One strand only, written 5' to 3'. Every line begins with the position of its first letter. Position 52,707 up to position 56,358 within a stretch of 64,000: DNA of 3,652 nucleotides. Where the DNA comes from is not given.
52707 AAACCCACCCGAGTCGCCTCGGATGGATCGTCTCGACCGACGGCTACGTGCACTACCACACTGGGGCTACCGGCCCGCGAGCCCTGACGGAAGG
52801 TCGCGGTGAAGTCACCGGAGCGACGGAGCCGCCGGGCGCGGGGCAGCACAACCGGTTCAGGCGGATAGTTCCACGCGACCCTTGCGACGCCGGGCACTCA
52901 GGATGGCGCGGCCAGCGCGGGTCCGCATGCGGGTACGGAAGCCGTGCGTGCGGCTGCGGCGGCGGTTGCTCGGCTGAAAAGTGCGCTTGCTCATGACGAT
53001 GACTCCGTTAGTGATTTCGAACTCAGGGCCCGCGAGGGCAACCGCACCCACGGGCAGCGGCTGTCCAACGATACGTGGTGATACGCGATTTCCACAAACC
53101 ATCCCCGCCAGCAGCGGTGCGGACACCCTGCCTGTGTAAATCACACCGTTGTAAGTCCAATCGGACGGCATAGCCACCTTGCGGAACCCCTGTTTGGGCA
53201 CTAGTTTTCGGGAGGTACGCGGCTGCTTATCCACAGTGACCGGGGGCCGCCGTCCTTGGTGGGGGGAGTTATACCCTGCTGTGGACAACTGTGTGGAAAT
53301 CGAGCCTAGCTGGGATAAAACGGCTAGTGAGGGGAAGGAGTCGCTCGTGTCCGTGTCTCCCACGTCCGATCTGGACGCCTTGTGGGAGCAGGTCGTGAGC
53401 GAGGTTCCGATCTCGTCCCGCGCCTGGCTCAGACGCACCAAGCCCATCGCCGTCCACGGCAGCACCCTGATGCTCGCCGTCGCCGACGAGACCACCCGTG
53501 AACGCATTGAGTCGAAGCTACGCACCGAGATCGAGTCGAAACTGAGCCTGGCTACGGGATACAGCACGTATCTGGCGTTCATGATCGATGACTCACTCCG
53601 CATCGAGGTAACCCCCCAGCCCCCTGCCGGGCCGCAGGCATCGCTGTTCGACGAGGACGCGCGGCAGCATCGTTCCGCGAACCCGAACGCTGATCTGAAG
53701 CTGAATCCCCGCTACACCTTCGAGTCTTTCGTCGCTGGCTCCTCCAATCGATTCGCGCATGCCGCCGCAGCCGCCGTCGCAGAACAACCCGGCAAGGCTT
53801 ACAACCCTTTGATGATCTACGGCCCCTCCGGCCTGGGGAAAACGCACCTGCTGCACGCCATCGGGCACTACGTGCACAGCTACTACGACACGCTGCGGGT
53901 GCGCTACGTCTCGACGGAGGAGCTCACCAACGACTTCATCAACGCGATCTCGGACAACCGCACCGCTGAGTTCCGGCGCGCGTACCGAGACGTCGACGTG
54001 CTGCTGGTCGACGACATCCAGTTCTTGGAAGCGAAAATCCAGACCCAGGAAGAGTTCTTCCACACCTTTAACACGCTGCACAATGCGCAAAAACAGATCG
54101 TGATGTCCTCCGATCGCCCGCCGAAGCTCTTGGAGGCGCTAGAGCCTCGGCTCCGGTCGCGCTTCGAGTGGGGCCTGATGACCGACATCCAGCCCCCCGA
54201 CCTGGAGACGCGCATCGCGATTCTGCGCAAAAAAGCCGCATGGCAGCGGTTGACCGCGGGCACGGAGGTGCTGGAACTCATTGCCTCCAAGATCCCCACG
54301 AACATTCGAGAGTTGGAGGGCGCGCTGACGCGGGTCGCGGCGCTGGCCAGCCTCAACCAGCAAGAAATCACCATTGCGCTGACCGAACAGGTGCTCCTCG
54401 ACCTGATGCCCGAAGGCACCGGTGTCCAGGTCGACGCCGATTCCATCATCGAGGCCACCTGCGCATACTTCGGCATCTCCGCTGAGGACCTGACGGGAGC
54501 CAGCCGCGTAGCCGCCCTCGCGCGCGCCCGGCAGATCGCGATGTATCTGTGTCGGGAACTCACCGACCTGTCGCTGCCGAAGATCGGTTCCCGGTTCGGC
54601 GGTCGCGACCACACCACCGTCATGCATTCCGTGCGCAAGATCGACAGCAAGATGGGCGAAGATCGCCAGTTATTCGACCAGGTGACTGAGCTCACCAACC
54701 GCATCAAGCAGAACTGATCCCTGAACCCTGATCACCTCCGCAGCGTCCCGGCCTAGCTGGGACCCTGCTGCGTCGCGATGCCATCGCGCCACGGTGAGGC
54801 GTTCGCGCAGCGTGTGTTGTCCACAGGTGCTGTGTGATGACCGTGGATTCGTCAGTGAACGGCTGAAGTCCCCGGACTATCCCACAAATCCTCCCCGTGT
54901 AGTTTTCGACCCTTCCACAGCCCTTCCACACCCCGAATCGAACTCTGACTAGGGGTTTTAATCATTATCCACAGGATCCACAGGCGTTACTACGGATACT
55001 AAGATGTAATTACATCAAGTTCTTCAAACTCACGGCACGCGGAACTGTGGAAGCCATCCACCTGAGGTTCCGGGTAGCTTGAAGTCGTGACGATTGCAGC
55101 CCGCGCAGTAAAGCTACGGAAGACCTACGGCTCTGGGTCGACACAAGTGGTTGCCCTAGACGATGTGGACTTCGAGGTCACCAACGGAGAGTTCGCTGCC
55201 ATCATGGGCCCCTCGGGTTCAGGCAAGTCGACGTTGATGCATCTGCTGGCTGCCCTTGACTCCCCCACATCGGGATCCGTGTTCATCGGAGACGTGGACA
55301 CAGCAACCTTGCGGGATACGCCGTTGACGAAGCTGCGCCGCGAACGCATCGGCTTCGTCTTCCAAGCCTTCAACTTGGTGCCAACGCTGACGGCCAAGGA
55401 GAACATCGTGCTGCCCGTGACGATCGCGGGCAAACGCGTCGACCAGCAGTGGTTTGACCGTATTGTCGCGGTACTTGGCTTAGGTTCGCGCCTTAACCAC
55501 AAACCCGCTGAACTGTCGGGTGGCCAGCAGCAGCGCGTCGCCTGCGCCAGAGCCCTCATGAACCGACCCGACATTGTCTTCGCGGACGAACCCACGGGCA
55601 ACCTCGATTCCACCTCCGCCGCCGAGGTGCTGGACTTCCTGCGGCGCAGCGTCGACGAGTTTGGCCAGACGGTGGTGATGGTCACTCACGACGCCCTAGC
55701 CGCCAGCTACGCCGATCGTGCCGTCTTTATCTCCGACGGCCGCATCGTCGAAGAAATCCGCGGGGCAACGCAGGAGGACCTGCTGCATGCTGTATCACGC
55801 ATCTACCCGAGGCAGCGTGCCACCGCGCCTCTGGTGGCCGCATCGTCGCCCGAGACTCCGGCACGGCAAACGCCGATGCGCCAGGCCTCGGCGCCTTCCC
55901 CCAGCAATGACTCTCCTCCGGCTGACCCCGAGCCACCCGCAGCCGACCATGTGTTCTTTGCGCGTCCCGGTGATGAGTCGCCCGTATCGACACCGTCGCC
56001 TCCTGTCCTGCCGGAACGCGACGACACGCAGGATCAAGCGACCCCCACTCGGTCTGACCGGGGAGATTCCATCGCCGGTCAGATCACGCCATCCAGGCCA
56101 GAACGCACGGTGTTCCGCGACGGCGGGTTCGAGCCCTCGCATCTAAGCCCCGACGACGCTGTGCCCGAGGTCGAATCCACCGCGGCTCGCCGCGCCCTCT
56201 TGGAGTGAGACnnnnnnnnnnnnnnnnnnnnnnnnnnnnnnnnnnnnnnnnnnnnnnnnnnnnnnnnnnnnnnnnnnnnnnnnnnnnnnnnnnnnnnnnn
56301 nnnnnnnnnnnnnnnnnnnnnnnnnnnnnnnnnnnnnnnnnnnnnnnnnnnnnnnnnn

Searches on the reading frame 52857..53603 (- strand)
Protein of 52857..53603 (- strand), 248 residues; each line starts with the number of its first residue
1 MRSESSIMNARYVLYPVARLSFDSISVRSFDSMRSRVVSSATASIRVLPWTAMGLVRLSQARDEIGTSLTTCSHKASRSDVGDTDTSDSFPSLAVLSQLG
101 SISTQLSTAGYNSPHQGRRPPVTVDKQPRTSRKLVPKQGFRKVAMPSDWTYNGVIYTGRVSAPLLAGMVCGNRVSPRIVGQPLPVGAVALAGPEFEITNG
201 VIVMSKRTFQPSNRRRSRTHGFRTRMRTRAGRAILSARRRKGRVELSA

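Call 10: search_protein_families(library=pfam, proteins=[window:52857-53603:-], max_evalue=0.01)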
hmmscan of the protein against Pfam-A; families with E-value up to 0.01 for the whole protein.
window:52857-53603:- (248 aa): 1 family
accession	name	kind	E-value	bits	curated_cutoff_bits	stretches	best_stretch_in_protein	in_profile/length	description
PF00468.22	Ribosomal_L34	-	9.7e-19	67.5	25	1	206-248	2-44/44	Ribosomal protein L34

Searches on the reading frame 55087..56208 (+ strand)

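Call 41: search_protein_families(library=pfam, proteins=[window:55087-56208:+], max_evalue=0.001)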
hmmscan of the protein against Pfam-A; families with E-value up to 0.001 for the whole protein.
window:55087-56208:+ (373 aa): 5 families
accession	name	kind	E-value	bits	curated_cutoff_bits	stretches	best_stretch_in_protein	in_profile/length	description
PF00005.33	ABC_tran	-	3.3e-33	115.6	25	1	24-170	1-136/137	ABC transporter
PF02463.25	SMC_N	-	8.3e-05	22.6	40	0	34-52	24-42/220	RecF/RecN/SMC N terminal domain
PF13304.12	AAA_21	-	0.00039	21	27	0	36-57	1-22/304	AAA domain, putative AbiEii toxin, Type IV TA system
PF13555.12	AAA_29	-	0.00039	20.6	27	1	26-52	14-40/61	P-loop containing region of AAA domain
PF13191.12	AAA_16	-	0.0008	20.4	32.6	0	35-186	25-121/167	AAA ATPase domain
